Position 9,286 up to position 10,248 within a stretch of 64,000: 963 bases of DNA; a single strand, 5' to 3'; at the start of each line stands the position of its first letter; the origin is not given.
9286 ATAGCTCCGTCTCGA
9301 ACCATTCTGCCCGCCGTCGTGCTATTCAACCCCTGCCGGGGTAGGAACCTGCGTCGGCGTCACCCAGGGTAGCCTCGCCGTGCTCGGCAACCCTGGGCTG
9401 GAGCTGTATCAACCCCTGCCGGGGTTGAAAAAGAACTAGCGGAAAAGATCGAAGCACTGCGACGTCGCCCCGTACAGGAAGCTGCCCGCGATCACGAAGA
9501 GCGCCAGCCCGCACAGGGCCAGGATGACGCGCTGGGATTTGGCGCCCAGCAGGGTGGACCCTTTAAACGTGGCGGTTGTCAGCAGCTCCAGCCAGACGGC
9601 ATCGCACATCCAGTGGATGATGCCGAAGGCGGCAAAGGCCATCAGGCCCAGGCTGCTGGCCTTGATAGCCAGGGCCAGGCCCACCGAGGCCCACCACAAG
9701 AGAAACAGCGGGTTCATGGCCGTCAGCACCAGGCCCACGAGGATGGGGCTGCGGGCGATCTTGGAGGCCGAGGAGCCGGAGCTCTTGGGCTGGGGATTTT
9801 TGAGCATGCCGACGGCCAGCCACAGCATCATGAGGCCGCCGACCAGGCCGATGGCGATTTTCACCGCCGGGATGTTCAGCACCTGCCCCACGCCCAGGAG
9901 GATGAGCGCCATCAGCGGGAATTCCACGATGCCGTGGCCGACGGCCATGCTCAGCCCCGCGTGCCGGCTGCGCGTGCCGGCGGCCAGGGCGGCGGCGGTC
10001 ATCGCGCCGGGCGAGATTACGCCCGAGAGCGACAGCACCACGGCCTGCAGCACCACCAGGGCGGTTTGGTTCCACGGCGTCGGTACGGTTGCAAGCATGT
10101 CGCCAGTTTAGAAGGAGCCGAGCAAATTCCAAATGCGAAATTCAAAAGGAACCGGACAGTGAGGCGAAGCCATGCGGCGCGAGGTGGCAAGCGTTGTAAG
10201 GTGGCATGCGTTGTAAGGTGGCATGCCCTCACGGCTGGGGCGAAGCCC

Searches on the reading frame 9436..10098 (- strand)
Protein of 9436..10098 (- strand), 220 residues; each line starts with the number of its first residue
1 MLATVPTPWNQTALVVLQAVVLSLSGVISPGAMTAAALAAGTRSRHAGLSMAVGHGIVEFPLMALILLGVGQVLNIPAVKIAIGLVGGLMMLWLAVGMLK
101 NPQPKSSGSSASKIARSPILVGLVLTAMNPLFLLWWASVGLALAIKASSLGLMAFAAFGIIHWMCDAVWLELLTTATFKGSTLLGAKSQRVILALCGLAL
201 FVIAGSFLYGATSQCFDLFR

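Call 17: search_protein_families(library=pfam, proteins=[window:9436-10098:-])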
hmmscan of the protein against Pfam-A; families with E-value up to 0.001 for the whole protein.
window:9436-10098:- (220 aa): 1 family
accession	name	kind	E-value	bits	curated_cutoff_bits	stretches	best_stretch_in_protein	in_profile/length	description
PF01810.24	LysE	-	1.1e-27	97.2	25.6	1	24-209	1-191/193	LysE type translocator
